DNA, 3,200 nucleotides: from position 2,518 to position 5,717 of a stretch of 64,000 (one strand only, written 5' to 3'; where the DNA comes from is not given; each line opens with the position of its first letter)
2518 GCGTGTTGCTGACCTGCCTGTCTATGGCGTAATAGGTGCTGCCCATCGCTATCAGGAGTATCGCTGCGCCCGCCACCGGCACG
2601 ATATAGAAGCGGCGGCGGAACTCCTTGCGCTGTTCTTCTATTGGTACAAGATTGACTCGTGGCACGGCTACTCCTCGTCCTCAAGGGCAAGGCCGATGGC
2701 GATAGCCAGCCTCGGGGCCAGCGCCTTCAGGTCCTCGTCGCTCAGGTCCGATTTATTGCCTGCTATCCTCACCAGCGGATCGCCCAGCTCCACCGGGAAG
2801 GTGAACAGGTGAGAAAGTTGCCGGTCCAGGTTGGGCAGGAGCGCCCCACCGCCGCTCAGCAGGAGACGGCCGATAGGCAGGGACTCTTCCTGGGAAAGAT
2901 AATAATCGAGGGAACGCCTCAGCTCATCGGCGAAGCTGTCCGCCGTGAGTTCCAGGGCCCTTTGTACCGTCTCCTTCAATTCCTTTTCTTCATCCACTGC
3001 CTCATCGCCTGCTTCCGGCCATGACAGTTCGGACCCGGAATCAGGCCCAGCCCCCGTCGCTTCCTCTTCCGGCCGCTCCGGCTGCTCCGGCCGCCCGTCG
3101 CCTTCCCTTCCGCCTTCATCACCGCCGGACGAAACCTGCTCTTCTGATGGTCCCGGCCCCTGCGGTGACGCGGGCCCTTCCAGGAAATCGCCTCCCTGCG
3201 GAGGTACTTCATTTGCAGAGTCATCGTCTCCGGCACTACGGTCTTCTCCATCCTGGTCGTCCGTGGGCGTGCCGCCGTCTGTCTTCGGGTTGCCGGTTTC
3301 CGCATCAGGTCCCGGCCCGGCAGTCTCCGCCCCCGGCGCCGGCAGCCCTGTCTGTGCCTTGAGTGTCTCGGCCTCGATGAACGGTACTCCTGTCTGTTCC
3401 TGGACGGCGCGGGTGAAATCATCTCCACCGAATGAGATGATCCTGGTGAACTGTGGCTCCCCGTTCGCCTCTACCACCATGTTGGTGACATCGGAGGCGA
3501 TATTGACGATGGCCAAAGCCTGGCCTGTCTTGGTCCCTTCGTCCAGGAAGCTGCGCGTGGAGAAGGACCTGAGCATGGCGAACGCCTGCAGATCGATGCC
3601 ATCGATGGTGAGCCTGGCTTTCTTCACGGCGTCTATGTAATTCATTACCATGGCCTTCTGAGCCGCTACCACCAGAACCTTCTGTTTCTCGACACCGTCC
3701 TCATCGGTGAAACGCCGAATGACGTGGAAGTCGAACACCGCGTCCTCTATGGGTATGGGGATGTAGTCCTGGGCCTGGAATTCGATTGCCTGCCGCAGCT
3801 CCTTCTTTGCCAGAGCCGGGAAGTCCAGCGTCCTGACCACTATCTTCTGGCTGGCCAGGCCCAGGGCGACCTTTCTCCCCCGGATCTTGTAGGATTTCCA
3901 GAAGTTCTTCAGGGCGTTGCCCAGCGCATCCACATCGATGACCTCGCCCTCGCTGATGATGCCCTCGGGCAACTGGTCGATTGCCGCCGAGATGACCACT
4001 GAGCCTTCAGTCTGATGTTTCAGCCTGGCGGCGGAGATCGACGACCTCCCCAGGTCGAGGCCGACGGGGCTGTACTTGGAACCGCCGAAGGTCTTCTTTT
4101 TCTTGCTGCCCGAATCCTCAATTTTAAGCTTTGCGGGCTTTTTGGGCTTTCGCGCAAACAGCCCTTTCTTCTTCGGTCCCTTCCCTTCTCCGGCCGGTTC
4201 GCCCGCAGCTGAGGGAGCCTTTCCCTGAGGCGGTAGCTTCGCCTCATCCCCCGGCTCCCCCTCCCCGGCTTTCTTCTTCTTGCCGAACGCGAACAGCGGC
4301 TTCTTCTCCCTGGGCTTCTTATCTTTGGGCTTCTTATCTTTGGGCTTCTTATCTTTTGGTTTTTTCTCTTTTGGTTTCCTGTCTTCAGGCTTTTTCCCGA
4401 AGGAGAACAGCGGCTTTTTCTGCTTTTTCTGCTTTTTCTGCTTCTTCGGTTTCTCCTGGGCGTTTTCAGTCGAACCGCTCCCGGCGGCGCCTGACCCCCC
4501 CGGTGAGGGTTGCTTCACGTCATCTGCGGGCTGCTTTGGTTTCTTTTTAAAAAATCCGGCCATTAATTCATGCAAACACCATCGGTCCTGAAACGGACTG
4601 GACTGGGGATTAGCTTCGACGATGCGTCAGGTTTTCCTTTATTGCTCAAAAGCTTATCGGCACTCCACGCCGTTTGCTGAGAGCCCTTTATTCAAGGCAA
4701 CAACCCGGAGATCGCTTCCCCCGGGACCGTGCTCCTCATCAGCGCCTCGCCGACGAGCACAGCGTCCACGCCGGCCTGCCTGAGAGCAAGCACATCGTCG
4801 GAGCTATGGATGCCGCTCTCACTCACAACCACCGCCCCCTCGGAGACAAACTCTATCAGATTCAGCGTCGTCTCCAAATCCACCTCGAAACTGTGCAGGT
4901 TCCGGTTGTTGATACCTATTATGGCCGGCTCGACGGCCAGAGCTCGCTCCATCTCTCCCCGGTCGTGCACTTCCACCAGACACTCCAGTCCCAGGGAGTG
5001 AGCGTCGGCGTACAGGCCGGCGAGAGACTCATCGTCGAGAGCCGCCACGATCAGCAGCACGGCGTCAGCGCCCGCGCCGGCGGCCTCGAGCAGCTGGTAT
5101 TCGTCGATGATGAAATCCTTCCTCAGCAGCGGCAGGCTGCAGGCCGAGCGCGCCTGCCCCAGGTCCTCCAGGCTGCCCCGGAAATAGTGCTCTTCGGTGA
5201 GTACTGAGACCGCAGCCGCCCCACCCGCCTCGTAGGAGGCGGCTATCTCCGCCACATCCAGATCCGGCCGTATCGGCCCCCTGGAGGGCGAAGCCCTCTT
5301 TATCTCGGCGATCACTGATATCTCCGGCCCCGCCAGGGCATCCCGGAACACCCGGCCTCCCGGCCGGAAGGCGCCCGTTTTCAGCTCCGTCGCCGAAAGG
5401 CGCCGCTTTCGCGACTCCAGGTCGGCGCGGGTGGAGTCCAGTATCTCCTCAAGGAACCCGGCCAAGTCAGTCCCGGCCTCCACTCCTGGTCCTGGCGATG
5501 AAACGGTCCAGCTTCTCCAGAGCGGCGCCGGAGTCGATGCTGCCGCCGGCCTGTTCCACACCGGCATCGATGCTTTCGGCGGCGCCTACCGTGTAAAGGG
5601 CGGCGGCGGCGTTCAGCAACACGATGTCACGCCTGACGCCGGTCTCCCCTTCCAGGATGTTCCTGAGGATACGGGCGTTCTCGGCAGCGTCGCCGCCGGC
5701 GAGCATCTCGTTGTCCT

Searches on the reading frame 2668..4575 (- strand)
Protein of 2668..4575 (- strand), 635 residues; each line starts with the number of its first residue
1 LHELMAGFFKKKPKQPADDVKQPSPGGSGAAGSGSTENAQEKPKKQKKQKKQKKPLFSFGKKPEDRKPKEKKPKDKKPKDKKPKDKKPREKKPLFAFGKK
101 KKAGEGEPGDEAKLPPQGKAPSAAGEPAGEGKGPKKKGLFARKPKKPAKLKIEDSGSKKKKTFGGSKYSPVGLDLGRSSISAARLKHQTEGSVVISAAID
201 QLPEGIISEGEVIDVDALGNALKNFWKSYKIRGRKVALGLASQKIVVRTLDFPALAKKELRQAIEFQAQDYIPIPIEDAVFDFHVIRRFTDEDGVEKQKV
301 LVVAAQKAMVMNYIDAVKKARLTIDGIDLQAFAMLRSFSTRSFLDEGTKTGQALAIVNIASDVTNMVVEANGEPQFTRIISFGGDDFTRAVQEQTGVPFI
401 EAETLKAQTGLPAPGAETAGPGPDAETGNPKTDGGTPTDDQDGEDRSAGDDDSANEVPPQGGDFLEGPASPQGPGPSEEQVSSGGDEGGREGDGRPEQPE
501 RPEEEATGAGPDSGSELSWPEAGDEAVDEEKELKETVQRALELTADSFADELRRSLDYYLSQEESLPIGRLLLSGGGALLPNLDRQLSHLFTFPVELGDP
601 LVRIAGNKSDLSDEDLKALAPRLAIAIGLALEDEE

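Call 42: search_protein_families(library=pfam, proteins=[window:2668-4575:-], max_evalue=0.00001)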
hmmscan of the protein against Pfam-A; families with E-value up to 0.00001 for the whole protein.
window:2668-4575:- (635 aa): 2 families
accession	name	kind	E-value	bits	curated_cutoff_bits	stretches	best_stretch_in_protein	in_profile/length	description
PF11104.14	PilM_2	-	6.5e-51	173.7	27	2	172-413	1-241/340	Type IV pilus assembly protein PilM;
PF14450.12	FtsA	-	4.2e-08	34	31.8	1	356-607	2-114/127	Cell division protein FtsA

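Call 73: find_encoding_contigs(protein=window:2668-4575:-, flank=10000, max_places=1)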
Protein window:2668-4575:- (635 aa): no gene with exactly this product is on record in the collection.

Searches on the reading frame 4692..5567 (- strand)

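Call 42: search_protein_families(library=pfam, proteins=[window:4692-5567:-], max_evalue=0.00001)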
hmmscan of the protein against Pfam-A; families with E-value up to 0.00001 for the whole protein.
window:4692-5567:- (291 aa): 1 family
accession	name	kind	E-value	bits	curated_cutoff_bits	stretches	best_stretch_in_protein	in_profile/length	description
PF00218.27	IGPS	-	1.2e-87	293.8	27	1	39-286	1-251/254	Indole-3-glycerol phosphate synthase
